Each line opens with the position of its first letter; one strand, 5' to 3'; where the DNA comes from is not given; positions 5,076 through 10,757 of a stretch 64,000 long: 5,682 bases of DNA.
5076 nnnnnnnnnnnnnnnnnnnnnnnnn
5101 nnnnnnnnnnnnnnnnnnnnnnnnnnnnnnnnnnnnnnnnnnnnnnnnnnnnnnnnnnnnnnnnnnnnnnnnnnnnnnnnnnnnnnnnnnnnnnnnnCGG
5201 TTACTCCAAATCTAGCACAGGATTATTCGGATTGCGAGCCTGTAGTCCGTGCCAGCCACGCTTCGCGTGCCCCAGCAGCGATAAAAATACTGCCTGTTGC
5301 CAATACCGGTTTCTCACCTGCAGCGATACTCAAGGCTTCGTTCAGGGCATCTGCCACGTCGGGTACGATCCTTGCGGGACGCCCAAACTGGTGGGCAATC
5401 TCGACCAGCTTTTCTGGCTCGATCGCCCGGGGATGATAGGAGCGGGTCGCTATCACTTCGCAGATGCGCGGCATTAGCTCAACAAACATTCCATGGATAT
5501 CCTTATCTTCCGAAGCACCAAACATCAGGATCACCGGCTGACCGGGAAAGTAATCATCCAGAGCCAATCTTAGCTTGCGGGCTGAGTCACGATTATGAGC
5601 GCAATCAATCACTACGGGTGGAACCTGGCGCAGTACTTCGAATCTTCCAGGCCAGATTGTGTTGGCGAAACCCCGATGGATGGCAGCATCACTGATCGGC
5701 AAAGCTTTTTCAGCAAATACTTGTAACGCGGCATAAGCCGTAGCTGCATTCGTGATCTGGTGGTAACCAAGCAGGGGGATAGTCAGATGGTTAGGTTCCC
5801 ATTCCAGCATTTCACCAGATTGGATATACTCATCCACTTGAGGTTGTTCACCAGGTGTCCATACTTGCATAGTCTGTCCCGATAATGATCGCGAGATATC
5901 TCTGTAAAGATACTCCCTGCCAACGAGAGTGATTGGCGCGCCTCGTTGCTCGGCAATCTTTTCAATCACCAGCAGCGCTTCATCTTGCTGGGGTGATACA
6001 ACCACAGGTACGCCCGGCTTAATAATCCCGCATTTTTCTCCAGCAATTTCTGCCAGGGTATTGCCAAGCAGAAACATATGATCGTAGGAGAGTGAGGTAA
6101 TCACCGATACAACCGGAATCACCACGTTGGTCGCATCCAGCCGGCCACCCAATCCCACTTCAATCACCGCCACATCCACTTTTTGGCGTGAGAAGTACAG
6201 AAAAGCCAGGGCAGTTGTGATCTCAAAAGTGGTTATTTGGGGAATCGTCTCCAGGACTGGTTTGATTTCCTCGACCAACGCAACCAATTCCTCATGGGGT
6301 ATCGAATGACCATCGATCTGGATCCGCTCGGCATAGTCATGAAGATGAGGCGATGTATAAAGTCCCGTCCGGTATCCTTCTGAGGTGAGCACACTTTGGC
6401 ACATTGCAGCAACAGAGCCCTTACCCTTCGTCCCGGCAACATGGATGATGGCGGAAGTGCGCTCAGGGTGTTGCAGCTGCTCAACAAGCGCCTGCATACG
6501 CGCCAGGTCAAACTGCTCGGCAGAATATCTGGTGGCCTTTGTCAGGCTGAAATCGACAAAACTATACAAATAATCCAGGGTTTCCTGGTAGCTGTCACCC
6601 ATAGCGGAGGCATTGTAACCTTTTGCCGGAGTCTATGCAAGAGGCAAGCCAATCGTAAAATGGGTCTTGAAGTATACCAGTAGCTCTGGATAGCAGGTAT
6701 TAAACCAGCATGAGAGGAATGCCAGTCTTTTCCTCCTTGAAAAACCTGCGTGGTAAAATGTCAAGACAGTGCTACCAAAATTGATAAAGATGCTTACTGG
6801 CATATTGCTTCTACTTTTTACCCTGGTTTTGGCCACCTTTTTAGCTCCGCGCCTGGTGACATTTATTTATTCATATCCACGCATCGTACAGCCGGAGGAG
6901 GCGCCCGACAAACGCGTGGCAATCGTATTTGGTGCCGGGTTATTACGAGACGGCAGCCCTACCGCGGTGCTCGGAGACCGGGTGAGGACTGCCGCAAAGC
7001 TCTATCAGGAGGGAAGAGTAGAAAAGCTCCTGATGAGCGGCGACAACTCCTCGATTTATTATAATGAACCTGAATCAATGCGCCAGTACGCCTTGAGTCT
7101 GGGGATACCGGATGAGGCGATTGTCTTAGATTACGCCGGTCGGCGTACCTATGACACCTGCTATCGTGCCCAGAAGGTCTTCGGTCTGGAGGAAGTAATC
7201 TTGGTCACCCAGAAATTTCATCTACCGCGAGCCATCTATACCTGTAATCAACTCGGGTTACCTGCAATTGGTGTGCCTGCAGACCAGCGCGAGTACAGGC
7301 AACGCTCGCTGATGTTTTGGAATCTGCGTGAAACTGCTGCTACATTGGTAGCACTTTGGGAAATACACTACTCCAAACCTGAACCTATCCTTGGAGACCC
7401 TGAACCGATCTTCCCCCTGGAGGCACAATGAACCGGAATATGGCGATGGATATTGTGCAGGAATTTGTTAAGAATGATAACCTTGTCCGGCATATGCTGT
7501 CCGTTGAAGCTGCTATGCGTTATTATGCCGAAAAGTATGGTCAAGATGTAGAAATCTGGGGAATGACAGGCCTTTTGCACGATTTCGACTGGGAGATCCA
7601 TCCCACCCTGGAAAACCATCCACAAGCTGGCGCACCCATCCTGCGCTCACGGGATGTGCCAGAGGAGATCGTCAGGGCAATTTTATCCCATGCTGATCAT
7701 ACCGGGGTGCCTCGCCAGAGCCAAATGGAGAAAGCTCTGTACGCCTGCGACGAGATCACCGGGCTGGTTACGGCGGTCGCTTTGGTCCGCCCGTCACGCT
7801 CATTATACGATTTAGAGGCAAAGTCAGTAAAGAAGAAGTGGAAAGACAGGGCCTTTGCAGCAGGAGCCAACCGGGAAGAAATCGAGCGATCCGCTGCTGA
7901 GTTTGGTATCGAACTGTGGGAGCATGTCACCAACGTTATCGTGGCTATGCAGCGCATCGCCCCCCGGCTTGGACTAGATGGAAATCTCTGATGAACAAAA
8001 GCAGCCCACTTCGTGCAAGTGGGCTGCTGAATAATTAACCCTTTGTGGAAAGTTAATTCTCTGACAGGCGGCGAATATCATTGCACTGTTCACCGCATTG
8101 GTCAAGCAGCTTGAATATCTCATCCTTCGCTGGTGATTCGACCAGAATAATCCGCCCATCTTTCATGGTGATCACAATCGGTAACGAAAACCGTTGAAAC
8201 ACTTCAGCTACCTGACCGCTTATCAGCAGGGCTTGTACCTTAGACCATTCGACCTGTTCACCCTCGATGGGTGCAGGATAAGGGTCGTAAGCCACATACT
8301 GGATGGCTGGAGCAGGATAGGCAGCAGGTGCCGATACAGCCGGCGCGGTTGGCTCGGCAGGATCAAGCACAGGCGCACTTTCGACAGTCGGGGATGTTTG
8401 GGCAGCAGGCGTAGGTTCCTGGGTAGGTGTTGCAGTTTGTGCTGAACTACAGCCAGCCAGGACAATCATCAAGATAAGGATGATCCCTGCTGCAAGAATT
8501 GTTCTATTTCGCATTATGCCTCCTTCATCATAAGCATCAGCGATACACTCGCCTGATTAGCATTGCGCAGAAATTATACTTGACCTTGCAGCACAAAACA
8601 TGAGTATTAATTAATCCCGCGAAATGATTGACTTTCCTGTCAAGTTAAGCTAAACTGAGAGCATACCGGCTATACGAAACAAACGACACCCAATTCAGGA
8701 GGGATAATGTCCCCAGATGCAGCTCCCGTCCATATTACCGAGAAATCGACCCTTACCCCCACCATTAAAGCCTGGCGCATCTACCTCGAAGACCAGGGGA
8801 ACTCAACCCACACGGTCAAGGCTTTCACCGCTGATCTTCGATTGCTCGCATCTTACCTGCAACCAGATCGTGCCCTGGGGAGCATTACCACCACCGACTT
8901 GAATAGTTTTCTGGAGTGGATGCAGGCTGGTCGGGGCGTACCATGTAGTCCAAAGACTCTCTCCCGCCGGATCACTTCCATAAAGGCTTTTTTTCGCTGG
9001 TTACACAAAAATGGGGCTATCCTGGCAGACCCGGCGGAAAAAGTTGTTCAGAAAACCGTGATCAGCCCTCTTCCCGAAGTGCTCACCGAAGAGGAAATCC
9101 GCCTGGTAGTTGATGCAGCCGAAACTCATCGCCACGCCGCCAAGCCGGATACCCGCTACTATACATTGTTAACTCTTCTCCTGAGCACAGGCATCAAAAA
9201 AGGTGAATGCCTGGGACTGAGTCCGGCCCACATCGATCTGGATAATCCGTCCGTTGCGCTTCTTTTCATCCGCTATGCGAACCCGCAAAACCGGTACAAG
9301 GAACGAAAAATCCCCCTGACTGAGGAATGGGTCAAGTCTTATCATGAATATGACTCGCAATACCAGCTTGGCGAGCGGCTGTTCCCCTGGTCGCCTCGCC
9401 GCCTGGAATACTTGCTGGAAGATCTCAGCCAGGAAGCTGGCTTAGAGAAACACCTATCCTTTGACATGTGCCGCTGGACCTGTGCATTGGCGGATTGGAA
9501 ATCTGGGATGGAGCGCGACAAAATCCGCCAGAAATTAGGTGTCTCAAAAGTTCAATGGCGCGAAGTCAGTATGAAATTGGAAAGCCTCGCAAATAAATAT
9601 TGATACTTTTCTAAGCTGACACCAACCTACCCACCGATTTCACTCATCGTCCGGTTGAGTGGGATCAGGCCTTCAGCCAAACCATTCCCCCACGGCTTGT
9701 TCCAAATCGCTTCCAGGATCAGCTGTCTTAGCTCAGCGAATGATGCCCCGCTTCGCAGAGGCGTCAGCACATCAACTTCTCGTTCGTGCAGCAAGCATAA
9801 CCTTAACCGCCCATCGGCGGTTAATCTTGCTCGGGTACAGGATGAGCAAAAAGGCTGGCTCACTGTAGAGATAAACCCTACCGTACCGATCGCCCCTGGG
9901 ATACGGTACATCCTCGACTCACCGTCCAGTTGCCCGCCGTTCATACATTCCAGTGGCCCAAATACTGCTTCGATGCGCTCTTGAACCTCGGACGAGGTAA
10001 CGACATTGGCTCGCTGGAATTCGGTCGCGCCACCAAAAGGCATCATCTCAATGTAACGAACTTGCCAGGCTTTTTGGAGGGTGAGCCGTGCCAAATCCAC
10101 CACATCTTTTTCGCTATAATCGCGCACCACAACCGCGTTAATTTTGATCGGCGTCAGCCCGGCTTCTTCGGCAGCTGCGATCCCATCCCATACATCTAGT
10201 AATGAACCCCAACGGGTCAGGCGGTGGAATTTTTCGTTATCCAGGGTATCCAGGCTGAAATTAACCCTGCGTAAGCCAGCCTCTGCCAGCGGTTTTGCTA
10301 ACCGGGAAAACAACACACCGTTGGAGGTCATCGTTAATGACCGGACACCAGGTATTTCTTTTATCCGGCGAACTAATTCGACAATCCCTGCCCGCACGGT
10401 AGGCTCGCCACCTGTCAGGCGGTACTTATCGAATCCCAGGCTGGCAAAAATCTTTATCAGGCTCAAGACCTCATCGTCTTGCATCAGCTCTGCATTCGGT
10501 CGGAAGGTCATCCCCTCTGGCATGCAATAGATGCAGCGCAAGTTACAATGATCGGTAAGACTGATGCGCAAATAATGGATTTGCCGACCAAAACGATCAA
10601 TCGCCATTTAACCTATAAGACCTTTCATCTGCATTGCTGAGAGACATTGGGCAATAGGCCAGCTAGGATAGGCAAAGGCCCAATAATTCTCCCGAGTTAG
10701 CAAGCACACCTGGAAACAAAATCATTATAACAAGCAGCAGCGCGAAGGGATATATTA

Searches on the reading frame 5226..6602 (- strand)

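Call 22: search_protein_families(library=pfam, proteins=[window:5226-6602:-], max_evalue=0.0001)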
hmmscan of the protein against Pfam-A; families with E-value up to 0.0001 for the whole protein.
window:5226-6602:- (459 aa): 2 families
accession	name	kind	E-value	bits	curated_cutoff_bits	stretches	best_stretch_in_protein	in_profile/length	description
PF02875.26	Mur_ligase_C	-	2.9e-18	67.3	28.4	1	319-438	1-126/127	Mur ligase, glutamate ligase domain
PF08245.18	Mur_ligase_M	-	9.1e-13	49.1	24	1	55-292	1-199/200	Mur ligase middle domain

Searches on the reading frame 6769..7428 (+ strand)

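Call 22: search_protein_families(library=pfam, proteins=[window:6769-7428:+], max_evalue=0.0001)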
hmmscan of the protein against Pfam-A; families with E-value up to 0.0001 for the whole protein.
window:6769-7428:+ (220 aa): 1 family
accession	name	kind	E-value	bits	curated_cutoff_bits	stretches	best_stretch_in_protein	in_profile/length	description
PF02698.23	DUF218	-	3.7e-26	92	27.6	1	50-180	2-110/133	DUF218 domain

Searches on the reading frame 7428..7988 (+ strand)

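Call 22: search_protein_families(library=pfam, proteins=[window:7428-7988:+], max_evalue=0.0001)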
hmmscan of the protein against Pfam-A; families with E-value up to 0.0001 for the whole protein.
window:7428-7988:+ (187 aa): 1 family
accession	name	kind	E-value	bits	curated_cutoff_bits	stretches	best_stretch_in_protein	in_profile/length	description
PF01966.28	HD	-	1.2e-09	38.9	22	1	21-97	3-100/116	HD domain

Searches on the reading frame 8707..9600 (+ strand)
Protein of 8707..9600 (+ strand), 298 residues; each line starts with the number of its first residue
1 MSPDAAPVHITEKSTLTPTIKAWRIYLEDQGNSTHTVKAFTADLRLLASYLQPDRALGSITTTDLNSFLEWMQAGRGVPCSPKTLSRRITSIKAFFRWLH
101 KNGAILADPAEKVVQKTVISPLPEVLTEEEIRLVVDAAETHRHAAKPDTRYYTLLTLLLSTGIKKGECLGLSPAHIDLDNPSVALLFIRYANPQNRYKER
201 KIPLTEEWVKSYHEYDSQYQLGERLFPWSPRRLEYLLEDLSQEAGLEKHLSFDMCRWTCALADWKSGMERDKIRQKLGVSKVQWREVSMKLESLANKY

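Call 22: search_protein_families(library=pfam, proteins=[window:8707-9600:+], max_evalue=0.0001)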
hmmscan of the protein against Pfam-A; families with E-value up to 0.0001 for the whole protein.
window:8707-9600:+ (298 aa): 3 families
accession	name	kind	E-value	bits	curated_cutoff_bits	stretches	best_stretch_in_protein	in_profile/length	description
PF02899.23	Phage_int_SAM_1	-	1e-11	45.4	22.3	1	20-101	1-81/83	Phage integrase, N-terminal SAM-like domain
PF00589.27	Phage_integrase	-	1.1e-11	45.2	27.1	1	125-280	2-157/172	Phage integrase family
PF13495.12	Phage_int_SAM_4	-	3.2e-07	31.1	27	1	21-101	3-80/85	Phage integrase, N-terminal SAM-like domain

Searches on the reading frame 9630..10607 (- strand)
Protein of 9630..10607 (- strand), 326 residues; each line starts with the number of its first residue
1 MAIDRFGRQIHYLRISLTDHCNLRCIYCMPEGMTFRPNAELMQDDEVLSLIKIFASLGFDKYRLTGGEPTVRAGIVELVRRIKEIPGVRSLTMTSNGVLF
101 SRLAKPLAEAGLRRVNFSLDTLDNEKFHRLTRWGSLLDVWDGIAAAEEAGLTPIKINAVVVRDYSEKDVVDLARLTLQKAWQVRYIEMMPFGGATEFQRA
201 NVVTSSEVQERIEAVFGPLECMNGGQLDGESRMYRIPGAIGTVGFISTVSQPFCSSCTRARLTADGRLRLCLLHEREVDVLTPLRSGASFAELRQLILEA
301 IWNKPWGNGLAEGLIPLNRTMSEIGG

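Call 22: search_protein_families(library=pfam, proteins=[window:9630-10607:-], max_evalue=0.0001)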
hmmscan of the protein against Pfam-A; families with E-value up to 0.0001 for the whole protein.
window:9630-10607:- (326 aa): 3 families
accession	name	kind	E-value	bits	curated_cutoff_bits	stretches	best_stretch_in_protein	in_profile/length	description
PF06463.18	Mob_synth_C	-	1.1e-32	113.1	37.4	1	182-307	2-125/128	Molybdenum Cofactor Synthesis C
PF04055.27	Radical_SAM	-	1.3e-32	113.7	29.5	1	15-175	1-165/166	Radical SAM superfamily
PF13353.11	Fer4_12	-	1.1e-05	26.2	22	1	19-120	13-114/137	4Fe-4S single cluster domain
